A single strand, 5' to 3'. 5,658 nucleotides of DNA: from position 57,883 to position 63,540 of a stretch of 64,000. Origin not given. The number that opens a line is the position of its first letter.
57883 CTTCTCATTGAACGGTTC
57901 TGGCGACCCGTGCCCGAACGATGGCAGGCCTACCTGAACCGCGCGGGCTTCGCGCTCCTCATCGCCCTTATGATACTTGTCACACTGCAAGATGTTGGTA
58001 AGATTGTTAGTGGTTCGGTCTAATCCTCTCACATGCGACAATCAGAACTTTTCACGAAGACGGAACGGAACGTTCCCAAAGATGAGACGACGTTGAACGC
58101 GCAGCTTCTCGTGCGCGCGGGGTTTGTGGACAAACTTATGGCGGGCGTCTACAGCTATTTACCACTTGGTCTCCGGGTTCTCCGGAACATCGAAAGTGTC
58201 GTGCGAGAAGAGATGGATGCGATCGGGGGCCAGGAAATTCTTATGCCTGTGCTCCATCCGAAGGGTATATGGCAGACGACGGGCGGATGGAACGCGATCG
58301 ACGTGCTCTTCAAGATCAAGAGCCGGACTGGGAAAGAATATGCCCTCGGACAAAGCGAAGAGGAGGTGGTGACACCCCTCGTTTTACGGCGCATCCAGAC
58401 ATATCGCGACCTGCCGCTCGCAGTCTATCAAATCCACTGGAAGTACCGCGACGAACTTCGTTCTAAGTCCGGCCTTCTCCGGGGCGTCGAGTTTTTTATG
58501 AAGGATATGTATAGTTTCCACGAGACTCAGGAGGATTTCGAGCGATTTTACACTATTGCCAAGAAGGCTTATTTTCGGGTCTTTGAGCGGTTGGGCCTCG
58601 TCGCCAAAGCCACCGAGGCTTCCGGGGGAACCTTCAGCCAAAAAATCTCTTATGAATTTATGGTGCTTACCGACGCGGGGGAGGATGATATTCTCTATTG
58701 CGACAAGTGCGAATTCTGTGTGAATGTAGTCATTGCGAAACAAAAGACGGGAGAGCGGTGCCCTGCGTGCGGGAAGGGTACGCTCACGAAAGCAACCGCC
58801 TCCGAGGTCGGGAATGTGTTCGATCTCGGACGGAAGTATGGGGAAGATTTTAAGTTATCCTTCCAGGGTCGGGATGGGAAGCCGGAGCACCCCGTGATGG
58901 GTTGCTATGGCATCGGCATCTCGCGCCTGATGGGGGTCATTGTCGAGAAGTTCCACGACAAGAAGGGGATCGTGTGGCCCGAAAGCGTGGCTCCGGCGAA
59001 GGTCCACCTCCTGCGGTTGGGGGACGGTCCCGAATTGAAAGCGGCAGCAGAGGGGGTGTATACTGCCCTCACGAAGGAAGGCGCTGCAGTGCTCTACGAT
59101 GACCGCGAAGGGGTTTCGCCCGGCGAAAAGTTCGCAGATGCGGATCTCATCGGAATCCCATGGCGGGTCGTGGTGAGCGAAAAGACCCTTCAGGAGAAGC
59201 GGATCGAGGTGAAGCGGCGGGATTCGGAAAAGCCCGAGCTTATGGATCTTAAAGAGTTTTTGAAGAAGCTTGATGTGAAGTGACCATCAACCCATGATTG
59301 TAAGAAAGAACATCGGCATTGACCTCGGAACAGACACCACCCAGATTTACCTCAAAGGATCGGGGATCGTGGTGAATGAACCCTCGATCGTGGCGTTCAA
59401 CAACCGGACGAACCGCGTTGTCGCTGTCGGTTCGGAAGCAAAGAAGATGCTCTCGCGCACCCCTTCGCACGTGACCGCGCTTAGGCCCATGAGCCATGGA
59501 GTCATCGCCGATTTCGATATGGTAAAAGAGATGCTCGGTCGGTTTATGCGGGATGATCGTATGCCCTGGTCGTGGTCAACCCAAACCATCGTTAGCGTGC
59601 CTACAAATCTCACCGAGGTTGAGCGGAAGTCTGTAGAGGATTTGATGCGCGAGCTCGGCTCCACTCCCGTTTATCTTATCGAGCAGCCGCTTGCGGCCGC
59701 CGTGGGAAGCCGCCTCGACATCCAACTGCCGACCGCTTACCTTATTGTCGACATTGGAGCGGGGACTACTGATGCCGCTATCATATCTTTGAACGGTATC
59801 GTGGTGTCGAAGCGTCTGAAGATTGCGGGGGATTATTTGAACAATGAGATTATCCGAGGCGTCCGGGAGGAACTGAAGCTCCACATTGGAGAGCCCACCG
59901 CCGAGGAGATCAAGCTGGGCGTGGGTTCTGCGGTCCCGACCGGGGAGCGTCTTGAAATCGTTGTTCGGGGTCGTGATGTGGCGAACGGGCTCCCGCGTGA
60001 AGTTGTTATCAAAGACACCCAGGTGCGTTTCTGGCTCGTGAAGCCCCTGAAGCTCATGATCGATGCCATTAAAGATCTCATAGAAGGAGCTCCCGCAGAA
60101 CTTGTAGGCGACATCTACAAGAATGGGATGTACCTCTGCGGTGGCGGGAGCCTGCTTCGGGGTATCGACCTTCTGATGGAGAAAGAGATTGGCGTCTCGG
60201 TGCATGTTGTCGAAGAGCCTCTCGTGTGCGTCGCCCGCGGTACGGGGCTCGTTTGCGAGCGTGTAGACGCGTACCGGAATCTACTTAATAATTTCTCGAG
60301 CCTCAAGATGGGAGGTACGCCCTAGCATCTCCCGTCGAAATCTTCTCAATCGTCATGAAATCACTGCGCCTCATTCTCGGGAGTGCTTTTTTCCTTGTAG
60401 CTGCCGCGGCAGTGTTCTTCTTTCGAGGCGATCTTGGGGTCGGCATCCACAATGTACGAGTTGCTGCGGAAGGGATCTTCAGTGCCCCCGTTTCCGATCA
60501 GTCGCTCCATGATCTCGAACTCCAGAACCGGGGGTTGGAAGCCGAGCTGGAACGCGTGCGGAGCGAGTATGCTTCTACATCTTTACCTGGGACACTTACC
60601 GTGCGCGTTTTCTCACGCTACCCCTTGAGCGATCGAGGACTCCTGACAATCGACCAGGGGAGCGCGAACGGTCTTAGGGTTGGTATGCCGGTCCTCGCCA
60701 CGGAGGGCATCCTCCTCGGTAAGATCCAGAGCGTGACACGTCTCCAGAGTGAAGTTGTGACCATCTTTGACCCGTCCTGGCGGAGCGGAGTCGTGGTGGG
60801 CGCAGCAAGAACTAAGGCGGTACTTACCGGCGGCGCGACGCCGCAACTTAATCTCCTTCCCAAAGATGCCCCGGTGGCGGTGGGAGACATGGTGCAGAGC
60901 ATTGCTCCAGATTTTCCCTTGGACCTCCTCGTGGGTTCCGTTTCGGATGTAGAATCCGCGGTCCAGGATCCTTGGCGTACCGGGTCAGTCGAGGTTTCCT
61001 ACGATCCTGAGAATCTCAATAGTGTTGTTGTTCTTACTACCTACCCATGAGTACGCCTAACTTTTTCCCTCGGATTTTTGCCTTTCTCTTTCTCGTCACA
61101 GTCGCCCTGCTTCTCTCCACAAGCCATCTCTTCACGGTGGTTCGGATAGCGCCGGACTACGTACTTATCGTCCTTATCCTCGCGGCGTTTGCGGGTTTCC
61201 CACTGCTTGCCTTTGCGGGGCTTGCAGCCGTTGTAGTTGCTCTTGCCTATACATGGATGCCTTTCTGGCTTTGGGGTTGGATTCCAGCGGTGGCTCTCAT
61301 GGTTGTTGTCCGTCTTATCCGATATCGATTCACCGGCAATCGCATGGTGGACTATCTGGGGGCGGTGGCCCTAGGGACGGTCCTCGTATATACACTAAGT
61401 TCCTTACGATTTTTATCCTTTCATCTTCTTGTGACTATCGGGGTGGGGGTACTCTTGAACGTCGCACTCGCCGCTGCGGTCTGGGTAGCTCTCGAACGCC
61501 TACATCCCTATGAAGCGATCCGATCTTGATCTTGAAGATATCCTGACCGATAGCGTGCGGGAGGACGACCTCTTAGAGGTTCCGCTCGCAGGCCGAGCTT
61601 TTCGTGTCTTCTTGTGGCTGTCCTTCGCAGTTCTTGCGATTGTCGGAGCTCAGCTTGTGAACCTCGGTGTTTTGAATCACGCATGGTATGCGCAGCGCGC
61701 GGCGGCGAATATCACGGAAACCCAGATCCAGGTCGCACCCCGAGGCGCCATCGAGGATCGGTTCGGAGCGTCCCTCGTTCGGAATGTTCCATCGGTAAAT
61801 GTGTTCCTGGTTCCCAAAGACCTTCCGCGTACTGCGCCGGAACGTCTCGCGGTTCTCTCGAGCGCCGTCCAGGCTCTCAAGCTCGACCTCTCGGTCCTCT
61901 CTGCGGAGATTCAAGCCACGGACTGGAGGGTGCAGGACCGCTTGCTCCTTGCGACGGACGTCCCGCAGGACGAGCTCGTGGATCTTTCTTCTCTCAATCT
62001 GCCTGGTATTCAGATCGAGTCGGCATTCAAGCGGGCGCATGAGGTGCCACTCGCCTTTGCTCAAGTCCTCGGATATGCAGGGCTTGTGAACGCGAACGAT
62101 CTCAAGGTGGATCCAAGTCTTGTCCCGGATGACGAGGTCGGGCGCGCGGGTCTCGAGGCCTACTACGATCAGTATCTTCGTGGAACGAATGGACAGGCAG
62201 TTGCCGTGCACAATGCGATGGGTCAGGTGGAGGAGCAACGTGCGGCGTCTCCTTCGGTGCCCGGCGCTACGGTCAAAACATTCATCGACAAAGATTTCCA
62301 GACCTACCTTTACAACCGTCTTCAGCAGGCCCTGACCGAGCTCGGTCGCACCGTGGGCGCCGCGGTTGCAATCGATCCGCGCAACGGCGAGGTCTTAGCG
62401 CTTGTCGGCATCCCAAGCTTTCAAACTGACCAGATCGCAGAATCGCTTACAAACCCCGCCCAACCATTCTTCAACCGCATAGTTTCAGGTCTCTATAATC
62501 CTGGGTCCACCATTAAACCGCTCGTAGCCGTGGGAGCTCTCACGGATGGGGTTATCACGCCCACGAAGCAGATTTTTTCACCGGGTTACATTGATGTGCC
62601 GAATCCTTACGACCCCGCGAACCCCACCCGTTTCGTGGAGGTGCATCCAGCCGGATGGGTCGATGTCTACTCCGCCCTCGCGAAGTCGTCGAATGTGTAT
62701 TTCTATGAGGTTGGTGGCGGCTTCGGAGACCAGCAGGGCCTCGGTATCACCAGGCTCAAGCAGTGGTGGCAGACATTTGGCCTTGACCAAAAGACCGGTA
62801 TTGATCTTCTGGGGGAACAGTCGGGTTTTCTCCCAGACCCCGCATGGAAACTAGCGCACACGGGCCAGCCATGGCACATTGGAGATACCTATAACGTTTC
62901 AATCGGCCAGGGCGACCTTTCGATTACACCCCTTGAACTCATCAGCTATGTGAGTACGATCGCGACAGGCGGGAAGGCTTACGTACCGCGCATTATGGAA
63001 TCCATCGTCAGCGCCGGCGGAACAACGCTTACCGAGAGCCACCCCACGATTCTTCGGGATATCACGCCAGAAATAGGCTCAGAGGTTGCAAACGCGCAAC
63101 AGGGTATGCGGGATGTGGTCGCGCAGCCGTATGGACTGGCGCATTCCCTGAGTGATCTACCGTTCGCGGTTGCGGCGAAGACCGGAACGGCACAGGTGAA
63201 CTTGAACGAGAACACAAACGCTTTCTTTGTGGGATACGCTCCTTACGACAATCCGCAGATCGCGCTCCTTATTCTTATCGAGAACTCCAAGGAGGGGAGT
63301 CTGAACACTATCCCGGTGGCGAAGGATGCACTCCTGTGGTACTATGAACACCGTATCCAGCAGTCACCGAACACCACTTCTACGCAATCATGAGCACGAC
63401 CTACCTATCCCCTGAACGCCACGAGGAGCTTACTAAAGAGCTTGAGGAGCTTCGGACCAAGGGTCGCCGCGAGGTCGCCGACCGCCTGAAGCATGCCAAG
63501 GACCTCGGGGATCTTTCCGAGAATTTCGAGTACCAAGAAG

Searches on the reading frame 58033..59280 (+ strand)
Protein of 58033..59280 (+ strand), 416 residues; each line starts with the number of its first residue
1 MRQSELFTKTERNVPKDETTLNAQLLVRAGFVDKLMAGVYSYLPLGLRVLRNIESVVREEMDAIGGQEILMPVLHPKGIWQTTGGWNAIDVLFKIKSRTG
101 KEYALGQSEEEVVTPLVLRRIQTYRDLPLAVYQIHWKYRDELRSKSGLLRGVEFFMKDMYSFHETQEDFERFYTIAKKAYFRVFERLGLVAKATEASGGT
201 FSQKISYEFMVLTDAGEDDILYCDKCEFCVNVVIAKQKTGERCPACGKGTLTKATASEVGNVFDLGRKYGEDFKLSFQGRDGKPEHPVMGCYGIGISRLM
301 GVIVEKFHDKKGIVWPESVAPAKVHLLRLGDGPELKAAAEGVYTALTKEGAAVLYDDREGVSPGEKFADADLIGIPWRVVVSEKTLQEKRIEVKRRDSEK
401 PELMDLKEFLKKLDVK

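Call 94: search_protein_families(library=pfam, proteins=[window:58033-59280:+], max_evalue=0.001)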
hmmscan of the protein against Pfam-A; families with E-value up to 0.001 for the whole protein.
window:58033-59280:+ (416 aa): 2 families
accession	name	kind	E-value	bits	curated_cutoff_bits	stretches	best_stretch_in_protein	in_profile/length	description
PF00587.30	tRNA-synt_2b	-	8.8e-25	88.2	29.3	1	93-306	1-178/179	tRNA synthetase class II core domain (G, H, P, S and T)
PF03129.25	HGTP_anticodon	-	7.7e-18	64.9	21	1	330-413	8-91/94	Anticodon binding domain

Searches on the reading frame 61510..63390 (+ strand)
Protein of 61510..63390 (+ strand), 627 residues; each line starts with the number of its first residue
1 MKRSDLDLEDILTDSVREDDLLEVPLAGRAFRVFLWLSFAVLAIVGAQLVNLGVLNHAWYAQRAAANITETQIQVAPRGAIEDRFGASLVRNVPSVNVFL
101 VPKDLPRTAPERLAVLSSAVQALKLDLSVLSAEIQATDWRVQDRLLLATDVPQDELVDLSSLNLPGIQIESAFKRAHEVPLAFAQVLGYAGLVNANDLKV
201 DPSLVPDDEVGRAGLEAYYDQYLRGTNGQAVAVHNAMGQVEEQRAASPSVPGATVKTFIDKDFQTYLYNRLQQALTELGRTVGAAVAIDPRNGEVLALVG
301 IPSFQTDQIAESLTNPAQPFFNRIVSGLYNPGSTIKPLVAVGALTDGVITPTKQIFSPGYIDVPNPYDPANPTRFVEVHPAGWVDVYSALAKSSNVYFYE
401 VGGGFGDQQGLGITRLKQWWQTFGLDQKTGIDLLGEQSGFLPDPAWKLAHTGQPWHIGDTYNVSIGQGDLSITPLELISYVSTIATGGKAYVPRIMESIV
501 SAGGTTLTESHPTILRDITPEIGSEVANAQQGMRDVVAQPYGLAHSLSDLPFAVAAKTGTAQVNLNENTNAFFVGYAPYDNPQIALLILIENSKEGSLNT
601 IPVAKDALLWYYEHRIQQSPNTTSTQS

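Call 94: search_protein_families(library=pfam, proteins=[window:61510-63390:+], max_evalue=0.001)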
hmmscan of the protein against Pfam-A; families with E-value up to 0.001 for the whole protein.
window:61510-63390:+ (627 aa): 2 families
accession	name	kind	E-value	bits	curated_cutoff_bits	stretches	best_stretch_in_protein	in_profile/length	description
PF00905.27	Transpeptidase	-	4.8e-60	203.7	22.1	1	283-607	1-297/299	Penicillin binding protein transpeptidase domain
PF03717.20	PBP_dimer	-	4e-24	86.5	24.4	1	75-243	3-178/180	Penicillin-binding Protein dimerisation domain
